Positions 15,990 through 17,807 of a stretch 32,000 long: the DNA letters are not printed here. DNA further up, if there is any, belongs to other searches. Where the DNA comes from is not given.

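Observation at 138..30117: Composite 30-kb envelope-glycan locus: Wzx/PGT lipid-linked assembly fused to a GT-C glycosylation hub, with no recognisable polymerase, chain-length or export genes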

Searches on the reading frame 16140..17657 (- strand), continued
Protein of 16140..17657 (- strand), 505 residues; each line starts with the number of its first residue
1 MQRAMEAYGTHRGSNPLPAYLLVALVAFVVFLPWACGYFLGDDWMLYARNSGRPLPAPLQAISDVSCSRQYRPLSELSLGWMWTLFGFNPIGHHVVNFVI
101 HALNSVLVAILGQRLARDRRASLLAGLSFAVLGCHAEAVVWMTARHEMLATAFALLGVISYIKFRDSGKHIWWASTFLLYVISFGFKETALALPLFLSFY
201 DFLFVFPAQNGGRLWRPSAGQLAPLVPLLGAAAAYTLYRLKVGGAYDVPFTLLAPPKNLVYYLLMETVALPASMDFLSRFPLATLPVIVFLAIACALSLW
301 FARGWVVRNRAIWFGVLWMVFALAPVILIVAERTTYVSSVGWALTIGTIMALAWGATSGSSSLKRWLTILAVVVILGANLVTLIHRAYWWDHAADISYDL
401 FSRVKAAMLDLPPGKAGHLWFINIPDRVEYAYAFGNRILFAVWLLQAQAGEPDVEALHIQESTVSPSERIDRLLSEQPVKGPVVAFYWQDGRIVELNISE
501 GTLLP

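Call 70: search_protein_families(library=pfam, proteins=[L012:46-1488:+, L012:1569-2813:+, L012:2833-4266:+, L012:11528-13411:+, L012:13412-15517:+, L012:15501-17126:+, L012:17227-17997:+, L012:17844-19166:+, L017:7299-9230:+, L017:9280-10692:-], max_evalue=0.001)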
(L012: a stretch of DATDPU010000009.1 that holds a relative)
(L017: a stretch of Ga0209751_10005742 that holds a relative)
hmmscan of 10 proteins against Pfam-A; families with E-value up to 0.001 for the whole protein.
L012:46-1488:+ (480 aa): 2 families
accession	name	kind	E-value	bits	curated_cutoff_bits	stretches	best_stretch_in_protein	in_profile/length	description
PF13692.12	Glyco_trans_1_4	-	5.4e-11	43.4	27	1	230-381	6-141/142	Glycosyl transferases group 1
PF00534.26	Glycos_transf_1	-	3.3e-07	30.4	26.4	1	242-388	32-164/172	Glycosyl transferases group 1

L012:1569-2813:+ (414 aa): 2 families
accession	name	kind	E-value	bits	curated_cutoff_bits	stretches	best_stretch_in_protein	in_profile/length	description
PF13692.12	Glyco_trans_1_4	-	1e-12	48.9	27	1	212-367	2-141/142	Glycosyl transferases group 1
PF00534.26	Glycos_transf_1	-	4.5e-08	33.3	26.4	1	226-376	30-166/172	Glycosyl transferases group 1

L012:2833-4266:+ (477 aa): 2 families
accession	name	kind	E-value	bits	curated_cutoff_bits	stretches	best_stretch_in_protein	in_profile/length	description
PF13692.12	Glyco_trans_1_4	-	5.8e-14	53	27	1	226-381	2-141/142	Glycosyl transferases group 1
PF00534.26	Glycos_transf_1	-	2.4e-10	40.7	26.4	1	238-389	28-165/172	Glycosyl transferases group 1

L012:11528-13411:+ (627 aa): 1 family
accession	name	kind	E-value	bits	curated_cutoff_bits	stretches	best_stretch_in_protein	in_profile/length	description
PF20176.3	DUF6541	-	4e-12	45.6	29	1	18-411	2-409/646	Family of unknown function (DUF6541)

L012:13412-15517:+ (701 aa): 2 families
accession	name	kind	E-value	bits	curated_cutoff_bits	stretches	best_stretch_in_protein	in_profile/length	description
PF07470.19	Glyco_hydro_88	-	3.8e-64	217.3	26.6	1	375-679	24-344/352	Glycosyl Hydrolase Family 88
PF07676.18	PD40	-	5.5e-42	141.3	20.9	4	153-175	14-37/38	WD40-like Beta Propeller Repeat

L012:15501-17126:+ (541 aa): 0 families

L012:17227-17997:+ (256 aa): 5 families
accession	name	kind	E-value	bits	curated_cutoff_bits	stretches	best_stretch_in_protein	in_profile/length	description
PF13489.12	Methyltransf_23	-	1.5e-14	54.5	27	1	60-183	23-163/164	Methyltransferase domain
PF08241.18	Methyltransf_11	-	1.1e-12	48.8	21.2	1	65-147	2-95/95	Methyltransferase domain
PF13847.12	Methyltransf_31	-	1.6e-07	31.5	27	1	99-154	60-117/145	Methyltransferase domain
PF08242.18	Methyltransf_12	-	3.7e-07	31.2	30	1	105-145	61-98/98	Methyltransferase domain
PF13649.12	Methyltransf_25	-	7.9e-06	26.9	27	1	98-143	51-97/97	Methyltransferase domain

L012:17844-19166:+ (440 aa): 4 families
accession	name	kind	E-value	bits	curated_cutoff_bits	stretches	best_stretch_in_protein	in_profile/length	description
PF00534.26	Glycos_transf_1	-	7.5e-30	104.1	26.4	1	247-388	10-152/172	Glycosyl transferases group 1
PF13692.12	Glyco_trans_1_4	-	1.2e-29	103.8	27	1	254-389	3-137/142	Glycosyl transferases group 1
PF20706.3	GT4-conflict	-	1.2e-12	47.9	26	1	199-411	139-356/385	Family 4 Glycosyltransferase in conflict systems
PF13579.12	Glyco_trans_4_4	-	1.1e-05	26.3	29.7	1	77-228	6-149/158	Glycosyl transferase 4-like domain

L017:7299-9230:+ (643 aa): 1 family
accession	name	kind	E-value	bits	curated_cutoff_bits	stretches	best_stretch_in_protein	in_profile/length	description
PF20176.3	DUF6541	-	2.2e-15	56.4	29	1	35-427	2-408/646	Family of unknown function (DUF6541)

L017:9280-10692:- (470 aa): 5 families
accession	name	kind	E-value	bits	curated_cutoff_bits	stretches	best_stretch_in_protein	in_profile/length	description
PF00069.31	Pkinase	-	9.7e-57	192.8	31.7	1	12-259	1-253/263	Protein kinase domain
PF07714.23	PK_Tyr_Ser-Thr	-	1.2e-40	140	23.1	1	14-258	3-249/258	Protein tyrosine and serine/threonine kinase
PF03109.22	ABC1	-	1.9e-05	24.4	22.9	1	83-161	141-219/244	ABC1 atypical kinase-like domain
PF14531.12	Kinase-like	-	0.00015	21.6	25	1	125-219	161-259/289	Kinase-like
PF01636.29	APH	-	0.00064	20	23.2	1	108-158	147-199/239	Phosphotransferase enzyme family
